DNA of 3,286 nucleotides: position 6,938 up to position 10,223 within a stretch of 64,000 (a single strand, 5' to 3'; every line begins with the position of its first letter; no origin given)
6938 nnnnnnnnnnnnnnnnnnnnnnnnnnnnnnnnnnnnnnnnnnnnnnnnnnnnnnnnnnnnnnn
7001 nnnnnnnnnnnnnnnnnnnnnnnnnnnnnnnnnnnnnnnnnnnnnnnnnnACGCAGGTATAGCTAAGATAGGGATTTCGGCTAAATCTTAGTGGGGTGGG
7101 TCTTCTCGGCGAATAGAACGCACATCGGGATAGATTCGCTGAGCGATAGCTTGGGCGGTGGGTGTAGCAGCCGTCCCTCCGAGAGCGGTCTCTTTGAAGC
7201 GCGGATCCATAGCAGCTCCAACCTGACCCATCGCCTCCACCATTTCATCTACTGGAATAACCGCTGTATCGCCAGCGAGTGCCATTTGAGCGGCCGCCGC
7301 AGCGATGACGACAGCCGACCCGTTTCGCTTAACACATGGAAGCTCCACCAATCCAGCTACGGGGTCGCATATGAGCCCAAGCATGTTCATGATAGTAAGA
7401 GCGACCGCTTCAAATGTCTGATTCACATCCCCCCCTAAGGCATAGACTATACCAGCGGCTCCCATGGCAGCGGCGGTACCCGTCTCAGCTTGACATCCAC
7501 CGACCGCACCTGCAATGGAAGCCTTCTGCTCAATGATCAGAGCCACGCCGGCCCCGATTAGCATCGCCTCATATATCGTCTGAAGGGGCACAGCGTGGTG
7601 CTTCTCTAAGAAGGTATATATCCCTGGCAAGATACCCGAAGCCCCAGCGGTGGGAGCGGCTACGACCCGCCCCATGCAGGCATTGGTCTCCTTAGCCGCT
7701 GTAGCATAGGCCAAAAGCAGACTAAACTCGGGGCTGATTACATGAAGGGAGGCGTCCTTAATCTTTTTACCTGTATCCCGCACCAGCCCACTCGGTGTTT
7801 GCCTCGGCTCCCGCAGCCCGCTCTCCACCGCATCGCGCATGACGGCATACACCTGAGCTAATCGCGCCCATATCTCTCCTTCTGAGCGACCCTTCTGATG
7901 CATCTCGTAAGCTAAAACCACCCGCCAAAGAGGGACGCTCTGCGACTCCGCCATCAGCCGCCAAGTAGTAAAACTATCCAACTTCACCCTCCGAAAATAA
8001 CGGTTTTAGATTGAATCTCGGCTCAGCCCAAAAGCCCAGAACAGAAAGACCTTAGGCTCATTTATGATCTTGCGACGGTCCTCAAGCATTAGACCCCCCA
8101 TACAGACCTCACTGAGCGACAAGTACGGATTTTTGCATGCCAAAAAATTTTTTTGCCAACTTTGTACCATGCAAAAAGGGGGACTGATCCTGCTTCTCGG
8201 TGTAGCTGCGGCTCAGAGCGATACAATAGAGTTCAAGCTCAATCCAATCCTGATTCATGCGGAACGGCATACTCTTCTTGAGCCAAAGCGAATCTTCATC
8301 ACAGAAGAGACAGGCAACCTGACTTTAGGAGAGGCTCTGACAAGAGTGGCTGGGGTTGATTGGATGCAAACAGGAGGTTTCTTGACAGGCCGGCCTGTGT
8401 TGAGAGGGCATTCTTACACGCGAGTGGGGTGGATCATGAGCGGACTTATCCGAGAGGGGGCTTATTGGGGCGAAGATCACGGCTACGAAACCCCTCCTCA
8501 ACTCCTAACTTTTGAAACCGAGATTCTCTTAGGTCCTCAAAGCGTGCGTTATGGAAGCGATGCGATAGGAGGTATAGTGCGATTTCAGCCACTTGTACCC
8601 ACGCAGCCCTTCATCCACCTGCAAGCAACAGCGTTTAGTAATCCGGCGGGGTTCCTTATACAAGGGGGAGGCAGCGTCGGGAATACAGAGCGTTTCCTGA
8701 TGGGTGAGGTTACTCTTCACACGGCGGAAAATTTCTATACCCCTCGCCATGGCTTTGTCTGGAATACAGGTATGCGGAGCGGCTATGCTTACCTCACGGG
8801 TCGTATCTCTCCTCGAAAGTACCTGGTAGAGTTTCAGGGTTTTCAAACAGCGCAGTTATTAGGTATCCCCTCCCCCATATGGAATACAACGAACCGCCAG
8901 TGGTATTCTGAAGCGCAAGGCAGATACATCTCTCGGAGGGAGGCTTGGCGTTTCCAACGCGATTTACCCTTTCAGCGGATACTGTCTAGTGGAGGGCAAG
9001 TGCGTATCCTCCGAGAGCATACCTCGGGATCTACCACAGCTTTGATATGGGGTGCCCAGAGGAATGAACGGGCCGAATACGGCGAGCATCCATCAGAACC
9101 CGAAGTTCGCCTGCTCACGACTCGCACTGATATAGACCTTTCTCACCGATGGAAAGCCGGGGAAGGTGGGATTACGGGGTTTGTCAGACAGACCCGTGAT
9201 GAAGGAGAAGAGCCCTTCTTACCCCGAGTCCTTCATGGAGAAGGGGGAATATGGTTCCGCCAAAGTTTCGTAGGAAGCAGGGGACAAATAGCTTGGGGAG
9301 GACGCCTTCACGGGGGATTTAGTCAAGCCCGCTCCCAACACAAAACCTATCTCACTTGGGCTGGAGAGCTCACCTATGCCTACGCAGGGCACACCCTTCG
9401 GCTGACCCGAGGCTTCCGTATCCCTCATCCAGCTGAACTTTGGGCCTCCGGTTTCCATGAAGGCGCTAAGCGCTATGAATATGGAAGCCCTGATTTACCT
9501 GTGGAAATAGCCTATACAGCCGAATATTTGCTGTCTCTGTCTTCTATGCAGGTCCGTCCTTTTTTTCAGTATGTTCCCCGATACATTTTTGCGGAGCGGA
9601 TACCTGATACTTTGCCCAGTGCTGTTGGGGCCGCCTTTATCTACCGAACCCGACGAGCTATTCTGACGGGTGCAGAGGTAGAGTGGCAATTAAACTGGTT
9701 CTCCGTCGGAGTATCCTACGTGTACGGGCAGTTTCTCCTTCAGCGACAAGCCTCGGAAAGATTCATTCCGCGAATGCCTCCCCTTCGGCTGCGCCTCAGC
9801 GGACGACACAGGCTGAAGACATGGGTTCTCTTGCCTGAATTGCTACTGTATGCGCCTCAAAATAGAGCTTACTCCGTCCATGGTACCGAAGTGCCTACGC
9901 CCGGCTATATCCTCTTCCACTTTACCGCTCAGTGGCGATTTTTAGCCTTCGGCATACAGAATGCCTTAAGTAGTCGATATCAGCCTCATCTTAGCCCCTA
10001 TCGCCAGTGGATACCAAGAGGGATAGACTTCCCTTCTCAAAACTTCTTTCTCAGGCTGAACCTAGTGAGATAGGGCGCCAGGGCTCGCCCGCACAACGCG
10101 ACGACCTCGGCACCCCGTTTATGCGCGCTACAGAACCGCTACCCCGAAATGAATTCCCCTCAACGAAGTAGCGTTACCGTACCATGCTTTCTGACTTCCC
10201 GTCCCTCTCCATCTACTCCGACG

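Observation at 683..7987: Five-gene minus-strand operon: orphan SdaAA, unknown 4-TM protein, giant multi-sensor histidine kinase, unknown secreted protein, and TatC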

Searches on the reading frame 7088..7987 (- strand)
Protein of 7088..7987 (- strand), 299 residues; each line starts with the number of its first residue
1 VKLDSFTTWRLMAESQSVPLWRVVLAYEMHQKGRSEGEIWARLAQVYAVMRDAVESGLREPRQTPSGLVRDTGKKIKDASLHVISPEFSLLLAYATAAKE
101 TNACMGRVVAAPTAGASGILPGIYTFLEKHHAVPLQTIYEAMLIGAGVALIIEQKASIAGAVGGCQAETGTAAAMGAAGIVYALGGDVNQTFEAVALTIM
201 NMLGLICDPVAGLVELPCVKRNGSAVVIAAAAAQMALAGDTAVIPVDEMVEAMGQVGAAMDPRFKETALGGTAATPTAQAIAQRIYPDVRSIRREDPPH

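Call 3: search_protein_families(library=pfam, proteins=[window:7088-7987:-], max_evalue=0.01)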
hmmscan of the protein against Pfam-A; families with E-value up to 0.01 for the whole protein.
window:7088-7987:- (299 aa): 1 family
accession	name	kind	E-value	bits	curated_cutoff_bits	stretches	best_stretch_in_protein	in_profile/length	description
PF03313.21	SDH_alpha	-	4.6e-72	243.2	26.4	1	17-272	3-259/260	Serine dehydratase alpha chain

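Call 4: search_protein_families(library=ncbifam, proteins=[window:7088-7987:-], max_evalue=0.01)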
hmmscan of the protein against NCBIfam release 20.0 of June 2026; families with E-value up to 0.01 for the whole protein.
window:7088-7987:- (299 aa): 4 families
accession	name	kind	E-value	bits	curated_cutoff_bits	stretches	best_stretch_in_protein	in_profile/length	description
TIGR00718.1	sda_alpha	equivalog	3.2e-70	236.5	243.2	1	16-287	15-288/300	L-serine ammonia-lyase, iron-sulfur-dependent, subunit alpha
TIGR00720.1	sda_mono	equivalog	4.6e-52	177.5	345.1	1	16-274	183-448/450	L-serine ammonia-lyase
NF011614.0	PRK15040.1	equivalog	1.2e-37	130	873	1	33-273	199-448/454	L-serine ammonia-lyase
NF011598.0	PRK15023.1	equivalog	5.6e-35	121.1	942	1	91-273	264-448/454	L-serine ammonia-lyase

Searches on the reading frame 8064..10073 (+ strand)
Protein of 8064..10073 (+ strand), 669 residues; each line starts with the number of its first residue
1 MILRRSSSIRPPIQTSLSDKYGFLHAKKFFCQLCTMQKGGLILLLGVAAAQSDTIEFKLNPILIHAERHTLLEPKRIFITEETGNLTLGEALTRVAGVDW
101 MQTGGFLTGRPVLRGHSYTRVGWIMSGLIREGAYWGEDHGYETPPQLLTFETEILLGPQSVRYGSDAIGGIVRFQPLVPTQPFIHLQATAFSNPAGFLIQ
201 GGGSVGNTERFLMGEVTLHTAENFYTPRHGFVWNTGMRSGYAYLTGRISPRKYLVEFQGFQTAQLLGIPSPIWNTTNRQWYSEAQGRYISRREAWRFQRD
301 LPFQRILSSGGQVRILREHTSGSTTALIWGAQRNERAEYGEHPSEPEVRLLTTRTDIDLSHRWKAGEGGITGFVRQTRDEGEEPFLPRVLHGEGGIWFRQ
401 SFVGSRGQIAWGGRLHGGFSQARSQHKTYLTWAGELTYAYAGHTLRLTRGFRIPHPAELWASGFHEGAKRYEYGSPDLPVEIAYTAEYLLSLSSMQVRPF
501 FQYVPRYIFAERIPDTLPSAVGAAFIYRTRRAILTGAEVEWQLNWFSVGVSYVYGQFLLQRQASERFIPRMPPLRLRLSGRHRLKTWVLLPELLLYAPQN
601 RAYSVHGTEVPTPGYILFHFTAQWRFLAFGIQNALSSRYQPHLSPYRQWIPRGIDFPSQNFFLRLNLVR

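Call 3: search_protein_families(library=pfam, proteins=[window:8064-10073:+], max_evalue=0.01)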
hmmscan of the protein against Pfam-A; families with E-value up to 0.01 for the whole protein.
window:8064-10073:+ (669 aa): 1 family
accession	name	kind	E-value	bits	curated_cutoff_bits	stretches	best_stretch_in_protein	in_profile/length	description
PF07715.20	Plug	-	1.3e-07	32.5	23.9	1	81-171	18-107/107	TonB-dependent Receptor Plug Domain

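Call 4: search_protein_families(library=ncbifam, proteins=[window:8064-10073:+], max_evalue=0.01)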
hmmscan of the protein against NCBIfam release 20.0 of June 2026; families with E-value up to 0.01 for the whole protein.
window:8064-10073:+ (669 aa): 6 families
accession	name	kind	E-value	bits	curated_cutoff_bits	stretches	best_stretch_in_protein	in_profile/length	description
TIGR01785.1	TonB-hemin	subfamily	4.7e-11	41.9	316.85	2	87-175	37-127/677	TonB-dependent heme/hemoglobin receptor family protein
TIGR01778.1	TonB-copper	equivalog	2.2e-09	36.6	472.45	1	475-644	431-607/637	TonB-dependent copper receptor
TIGR01786.1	TonB-hemlactrns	subfamily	1.5e-08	33.5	323.75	1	91-175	44-132/719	TonB-dependent hemoglobin/transferrin/lactoferrin family receptor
NF038289.1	Zn_piracy_ZnuD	exception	8.5e-07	28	950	1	83-174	61-151/685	zinc piracy TonB-dependent receptor ZnuD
TIGR01779.1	TonB-B12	equivalog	0.00037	19.2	599.7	1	85-173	62-150/614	TonB-dependent vitamin B12 receptor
NF007926.1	PRK10641.1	equivalog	0.00048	18.8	836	1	88-174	64-151/617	TonB-dependent vitamin B12 receptor BtuB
